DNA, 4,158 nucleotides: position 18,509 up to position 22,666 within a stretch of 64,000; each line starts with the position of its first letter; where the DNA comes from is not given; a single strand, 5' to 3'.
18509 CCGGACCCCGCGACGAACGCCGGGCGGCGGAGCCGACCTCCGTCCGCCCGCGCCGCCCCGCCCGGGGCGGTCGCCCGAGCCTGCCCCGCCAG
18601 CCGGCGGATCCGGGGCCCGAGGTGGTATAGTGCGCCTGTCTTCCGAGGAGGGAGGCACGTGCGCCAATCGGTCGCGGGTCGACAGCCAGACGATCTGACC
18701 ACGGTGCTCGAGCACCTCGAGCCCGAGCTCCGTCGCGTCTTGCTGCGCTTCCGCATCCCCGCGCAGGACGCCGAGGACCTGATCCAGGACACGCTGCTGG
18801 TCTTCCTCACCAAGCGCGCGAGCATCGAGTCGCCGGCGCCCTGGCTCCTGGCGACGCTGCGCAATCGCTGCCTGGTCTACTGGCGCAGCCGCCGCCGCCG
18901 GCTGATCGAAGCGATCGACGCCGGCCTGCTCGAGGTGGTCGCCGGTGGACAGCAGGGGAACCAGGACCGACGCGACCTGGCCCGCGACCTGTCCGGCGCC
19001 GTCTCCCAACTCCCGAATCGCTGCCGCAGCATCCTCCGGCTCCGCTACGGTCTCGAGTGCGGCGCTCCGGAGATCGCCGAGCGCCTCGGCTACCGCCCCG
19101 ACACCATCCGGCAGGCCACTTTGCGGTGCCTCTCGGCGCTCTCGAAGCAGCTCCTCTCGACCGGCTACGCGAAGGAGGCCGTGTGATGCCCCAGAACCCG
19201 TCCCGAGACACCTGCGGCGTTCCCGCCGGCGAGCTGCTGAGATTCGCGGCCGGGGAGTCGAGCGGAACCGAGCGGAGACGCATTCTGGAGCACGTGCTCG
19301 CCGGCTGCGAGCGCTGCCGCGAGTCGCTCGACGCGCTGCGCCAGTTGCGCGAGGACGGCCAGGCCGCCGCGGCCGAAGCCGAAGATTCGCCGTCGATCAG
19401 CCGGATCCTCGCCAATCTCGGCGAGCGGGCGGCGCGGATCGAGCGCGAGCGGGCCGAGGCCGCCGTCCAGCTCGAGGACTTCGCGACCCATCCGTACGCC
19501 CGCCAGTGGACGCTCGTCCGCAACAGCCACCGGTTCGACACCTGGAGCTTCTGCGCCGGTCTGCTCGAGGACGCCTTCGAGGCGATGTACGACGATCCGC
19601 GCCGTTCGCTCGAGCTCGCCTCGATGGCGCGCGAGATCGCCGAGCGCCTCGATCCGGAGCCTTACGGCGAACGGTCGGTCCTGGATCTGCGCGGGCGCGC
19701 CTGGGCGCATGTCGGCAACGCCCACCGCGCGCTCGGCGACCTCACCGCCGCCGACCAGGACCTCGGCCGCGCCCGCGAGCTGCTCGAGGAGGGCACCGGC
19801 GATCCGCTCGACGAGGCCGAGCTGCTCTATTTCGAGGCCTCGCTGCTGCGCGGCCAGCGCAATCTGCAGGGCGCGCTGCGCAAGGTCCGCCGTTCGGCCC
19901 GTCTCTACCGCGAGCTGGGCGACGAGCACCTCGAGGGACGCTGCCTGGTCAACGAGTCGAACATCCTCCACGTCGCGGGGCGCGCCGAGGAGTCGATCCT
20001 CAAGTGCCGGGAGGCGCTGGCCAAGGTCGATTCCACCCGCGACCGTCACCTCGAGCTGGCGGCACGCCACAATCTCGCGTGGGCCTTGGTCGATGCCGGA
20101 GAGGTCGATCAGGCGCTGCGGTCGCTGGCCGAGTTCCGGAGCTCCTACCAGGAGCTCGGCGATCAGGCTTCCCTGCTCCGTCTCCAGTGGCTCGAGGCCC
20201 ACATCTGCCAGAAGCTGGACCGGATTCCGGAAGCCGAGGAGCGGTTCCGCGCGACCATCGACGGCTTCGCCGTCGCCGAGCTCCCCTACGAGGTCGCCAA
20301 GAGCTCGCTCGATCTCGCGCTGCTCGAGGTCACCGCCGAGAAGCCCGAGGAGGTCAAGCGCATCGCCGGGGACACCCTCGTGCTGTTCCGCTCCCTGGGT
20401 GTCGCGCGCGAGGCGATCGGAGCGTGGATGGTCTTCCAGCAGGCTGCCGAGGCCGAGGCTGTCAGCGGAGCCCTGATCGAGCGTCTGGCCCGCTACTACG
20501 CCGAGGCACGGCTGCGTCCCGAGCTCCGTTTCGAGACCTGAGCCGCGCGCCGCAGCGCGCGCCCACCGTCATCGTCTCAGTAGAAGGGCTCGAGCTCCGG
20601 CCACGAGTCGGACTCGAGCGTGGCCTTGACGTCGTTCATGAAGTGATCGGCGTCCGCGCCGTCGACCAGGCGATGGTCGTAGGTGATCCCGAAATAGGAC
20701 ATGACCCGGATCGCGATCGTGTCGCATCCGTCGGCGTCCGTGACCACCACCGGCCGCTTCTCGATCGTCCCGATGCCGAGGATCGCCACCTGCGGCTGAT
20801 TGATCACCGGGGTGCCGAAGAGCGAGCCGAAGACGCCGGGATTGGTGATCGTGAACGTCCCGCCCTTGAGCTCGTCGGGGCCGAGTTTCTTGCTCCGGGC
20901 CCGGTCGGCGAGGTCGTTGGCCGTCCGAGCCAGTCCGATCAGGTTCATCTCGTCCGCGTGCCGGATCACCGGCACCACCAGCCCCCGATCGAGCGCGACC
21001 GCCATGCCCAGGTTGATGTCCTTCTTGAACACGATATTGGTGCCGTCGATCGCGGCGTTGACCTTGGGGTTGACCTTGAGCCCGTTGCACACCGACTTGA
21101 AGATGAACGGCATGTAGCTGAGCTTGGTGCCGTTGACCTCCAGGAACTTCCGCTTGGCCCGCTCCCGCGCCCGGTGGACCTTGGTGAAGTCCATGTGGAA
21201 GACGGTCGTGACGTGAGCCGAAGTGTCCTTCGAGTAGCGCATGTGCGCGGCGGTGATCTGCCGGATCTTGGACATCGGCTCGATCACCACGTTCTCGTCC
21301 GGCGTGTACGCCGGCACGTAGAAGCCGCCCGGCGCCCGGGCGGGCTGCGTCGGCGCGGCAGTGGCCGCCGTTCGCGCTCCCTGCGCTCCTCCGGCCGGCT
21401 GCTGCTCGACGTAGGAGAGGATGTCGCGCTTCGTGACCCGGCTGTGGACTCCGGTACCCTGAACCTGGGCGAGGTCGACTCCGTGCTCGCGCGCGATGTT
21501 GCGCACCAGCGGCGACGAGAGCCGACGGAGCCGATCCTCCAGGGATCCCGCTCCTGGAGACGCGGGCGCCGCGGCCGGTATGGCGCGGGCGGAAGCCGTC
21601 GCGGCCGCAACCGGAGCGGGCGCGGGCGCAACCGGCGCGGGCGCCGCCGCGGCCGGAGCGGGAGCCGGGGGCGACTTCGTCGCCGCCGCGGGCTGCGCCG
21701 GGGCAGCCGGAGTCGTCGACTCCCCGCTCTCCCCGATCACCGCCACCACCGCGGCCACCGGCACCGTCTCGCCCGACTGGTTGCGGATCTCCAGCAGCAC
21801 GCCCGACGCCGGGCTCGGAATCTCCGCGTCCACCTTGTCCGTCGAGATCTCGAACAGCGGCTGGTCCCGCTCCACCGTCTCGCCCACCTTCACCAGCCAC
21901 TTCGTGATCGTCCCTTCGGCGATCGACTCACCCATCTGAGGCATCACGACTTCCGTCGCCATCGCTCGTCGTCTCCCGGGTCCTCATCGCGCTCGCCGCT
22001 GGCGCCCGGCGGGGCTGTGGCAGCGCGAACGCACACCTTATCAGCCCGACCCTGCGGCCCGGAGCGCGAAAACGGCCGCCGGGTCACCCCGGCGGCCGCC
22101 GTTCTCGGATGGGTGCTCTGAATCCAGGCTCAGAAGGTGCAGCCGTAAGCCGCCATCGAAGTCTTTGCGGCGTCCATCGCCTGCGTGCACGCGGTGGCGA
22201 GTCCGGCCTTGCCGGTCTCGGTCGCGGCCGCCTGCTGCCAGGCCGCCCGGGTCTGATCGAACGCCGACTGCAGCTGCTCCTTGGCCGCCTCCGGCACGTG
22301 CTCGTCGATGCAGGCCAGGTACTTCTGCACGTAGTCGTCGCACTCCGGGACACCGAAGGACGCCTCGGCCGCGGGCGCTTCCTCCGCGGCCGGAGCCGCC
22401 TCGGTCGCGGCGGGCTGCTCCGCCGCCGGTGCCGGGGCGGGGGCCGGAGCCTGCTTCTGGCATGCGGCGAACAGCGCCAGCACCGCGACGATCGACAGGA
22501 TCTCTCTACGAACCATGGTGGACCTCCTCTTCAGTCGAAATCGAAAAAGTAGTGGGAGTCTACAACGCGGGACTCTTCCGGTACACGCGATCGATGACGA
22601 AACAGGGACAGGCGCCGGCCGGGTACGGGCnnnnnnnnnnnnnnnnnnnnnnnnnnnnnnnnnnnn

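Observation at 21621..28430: E2 and E3 of one 2-oxoacid dehydrogenase cluster share a ~350-bp near-identical lipoyl-domain repeat, and a conserved 12-mer sits ~70 bp upstream of both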

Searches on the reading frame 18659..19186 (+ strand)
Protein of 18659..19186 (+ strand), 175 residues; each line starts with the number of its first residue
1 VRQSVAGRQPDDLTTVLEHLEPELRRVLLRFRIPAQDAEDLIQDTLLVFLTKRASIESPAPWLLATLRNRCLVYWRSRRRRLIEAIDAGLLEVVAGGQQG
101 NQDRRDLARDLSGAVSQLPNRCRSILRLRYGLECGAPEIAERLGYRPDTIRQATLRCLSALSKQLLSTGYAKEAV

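Call 63: search_protein_families(library=pfam, proteins=[window:18659-19186:+])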
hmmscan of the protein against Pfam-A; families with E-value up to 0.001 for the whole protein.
window:18659-19186:+ (175 aa): 3 families
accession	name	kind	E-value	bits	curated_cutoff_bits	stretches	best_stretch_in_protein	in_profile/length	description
PF04542.20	Sigma70_r2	-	3.6e-11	43.1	24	1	18-81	3-71/71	Sigma-70 region 2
PF08281.18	Sigma70_r4_2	-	1.1e-08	35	25.7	1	111-156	4-49/54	Sigma-70, region 4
PF04545.22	Sigma70_r4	-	6.6e-05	22.8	24.1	1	115-162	2-49/50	Sigma-70, region 4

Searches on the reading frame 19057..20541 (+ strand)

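Call 6: search_protein_families(library=pfam, proteins=[window:19057-20541:+])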
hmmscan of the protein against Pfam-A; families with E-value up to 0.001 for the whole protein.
window:19057-20541:+ (494 aa): 3 families
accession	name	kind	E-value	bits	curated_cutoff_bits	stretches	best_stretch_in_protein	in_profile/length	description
PF13424.12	TPR_12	-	1.4e-07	32.1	30.1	0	302-359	11-70/77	Tetratricopeptide repeat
PF07719.23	TPR_2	-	3.5e-06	27.1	27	0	214-242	2-30/34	Tetratricopeptide repeat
PF17874.7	TPR_MalT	-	4.5e-06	26.6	45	1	213-395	122-301/336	MalT-like TPR region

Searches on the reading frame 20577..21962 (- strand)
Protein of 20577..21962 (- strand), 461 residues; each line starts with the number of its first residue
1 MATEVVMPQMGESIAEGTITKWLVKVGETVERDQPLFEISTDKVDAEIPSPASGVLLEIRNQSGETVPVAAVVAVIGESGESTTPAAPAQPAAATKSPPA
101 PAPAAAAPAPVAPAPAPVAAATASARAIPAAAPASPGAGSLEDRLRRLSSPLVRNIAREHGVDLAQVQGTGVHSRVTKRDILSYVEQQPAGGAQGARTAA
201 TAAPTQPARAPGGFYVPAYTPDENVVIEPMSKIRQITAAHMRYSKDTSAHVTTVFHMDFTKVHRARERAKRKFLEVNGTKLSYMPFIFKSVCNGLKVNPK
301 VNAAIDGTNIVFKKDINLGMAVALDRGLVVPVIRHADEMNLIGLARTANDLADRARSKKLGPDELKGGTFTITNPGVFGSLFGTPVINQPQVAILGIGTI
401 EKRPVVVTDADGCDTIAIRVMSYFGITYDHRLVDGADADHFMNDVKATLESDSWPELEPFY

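Call 6: search_protein_families(library=pfam, proteins=[window:20577-21962:-])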
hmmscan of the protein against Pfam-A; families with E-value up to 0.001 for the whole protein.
window:20577-21962:- (461 aa): 3 families
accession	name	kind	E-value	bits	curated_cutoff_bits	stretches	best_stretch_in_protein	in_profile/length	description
PF00198.28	2-oxoacid_dh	-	4.1e-75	252.6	23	1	227-451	6-226/232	2-oxoacid dehydrogenases acyltransferase (catalytic domain)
PF00364.28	Biotin_lipoyl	-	1.6e-20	73.1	22.1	1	4-76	2-73/73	Biotin-requiring enzyme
PF02817.22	E3_binding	-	3e-14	53.4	23.7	1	148-182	2-36/36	e3 binding domain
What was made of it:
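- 20577..21962 (-): E2 dihydrolipoyl acyltransferase, 461 aa: one lipoyl domain, an E3/E1-binding domain and a catalytic domain with DHRxxDG. PF00364, PF02817 and PF00198 (call 6).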

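Call 7: search_protein_families(library=ncbifam, proteins=[window:20577-21962:-])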
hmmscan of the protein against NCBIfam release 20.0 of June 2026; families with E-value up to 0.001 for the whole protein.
window:20577-21962:- (461 aa): 15 families
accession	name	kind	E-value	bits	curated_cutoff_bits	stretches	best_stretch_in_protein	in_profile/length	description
TIGR02927.1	SucB_Actino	equivalog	2.3e-134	449.4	423.45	1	2-452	126-571/579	2-oxoglutarate dehydrogenase, E2 component, dihydrolipoamide succinyltransferase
NF008814.0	PRK11854.1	equivalog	9.8e-112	374.4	722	1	2-451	207-631/637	pyruvate dehydrogenase complex dihydrolipoyllysine-residue acetyltransferase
NF004309.0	PRK05704.1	equivalog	1.7e-110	370.2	449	1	1-451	1-400/408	2-oxoglutarate dehydrogenase complex dihydrolipoyllysine-residue succinyltransferase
TIGR01347.1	sucB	equivalog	8.9e-106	354.5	378.65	1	4-451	2-396/404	dihydrolipoyllysine-residue succinyltransferase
TIGR01348.1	PDHac_trf_long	equivalog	2e-84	284.2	552.1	1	3-450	156-580/587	dihydrolipoyllysine-residue acetyltransferase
TIGR01349.1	PDHac_trf_mito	equivalog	8.4e-77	259.1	445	1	5-451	2-431/437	pyruvate dehydrogenase complex dihydrolipoamide acetyltransferase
NF008815.0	PRK11857.1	equivalog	3.3e-62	210.7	378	1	147-451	4-301/308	dihydrolipoamide acetyltransferase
NF011416.0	PRK14843.1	equivalog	5.8e-50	170.1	429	1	150-451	52-341/347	dihydrolipoamide acetyltransferase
NF008907.0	PRK12270.1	equivalog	2.4e-29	101.8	878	1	85-450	67-362/1241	multifunctional oxoglutarate decarboxylase/oxoglutarate dehydrogenase thiamine pyrophosphate-binding subunit/dihydrolipoyllysine-residue suc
NF011457.0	PRK14875.1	equivalog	6.2e-25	87.9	307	1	1-188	2-128/372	acetoin dehydrogenase dihydrolipoyllysine-residue acetyltransferase subunit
NF008854.0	PRK11892.1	equivalog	1.9e-14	53.2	454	1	1-130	1-135/464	pyruvate dehydrogenase complex E1 component subunit beta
NF005117.0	PRK06549.1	equivalog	3.5e-05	24.4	159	1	16-67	69-120/130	acetyl-CoA carboxylase biotin carboxyl carrier protein subunit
NF004173.0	PRK05641.1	equivalog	6.9e-05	23.4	199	1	16-70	92-146/153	putative acetyl-CoA carboxylase biotin carboxyl carrier protein subunit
TIGR02712.1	urea_carbox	equivalog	7.5e-05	20.6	1303.85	1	13-76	1137-1200/1201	urea carboxylase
NF006761.0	PRK09282.1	domain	0.00034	19.2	402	1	14-76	527-589/591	pyruvate carboxylase subunit B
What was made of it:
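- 20577..21962 (-): TIGR02927 scores 449 bits against a cut-off of 423 (call 7).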

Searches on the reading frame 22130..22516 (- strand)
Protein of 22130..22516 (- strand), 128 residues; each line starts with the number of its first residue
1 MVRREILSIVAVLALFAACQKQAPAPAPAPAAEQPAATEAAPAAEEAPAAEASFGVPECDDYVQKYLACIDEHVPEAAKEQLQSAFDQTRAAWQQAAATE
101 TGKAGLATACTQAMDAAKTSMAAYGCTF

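Call 6: search_protein_families(library=pfam, proteins=[window:22130-22516:-])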
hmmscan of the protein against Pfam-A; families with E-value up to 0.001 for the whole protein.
window:22130-22516:- (128 aa): 0 families

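Call 7: search_protein_families(library=ncbifam, proteins=[window:22130-22516:-])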
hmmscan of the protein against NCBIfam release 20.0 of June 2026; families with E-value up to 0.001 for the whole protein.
window:22130-22516:- (128 aa): 0 families
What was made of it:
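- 22130..22516 (-): Small lipoprotein-like gene (128 aa; signal peptide with LFAAC, four Cys) inserted between E1beta and E2. No Pfam or NCBIfam hit (calls 6, 7).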

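Call 75: search_protein_representatives(protein=window:22130-22516:-)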
Query: 128 residues. Proteins with E-value up to 0.001 (for the whole library): 1149; up to 1e-10: 407; up to 1e-30: 2. The best 150 are listed.
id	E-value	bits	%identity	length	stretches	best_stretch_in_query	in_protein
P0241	7.1e-36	139.0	67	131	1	3-128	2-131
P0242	4.5e-33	130.0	61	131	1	7-128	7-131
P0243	1.1e-29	119.1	43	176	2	32-128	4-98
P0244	7.8e-29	116.3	43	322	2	46-128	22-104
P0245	2.7e-27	111.4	38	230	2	34-128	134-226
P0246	4.3e-26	107.5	64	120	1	48-127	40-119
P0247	4.4e-26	107.5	44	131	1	9-128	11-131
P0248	2.6e-25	105.0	53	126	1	9-128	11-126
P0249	2.7e-25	104.9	40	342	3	39-127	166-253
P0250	3.8e-25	104.4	57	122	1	8-126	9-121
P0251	7.7e-25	103.4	52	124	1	10-128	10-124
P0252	2.3e-24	101.9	37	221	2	53-128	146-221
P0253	4.6e-24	100.9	54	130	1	7-127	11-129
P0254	9.4e-24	99.9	40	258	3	54-127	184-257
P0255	3.1e-23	98.3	49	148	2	21-127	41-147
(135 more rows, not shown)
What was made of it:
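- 22130..22516 (-): It belongs to a real family: 1149 representatives at E<=1e-3 and 407 at E<=1e-10 (call 75).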
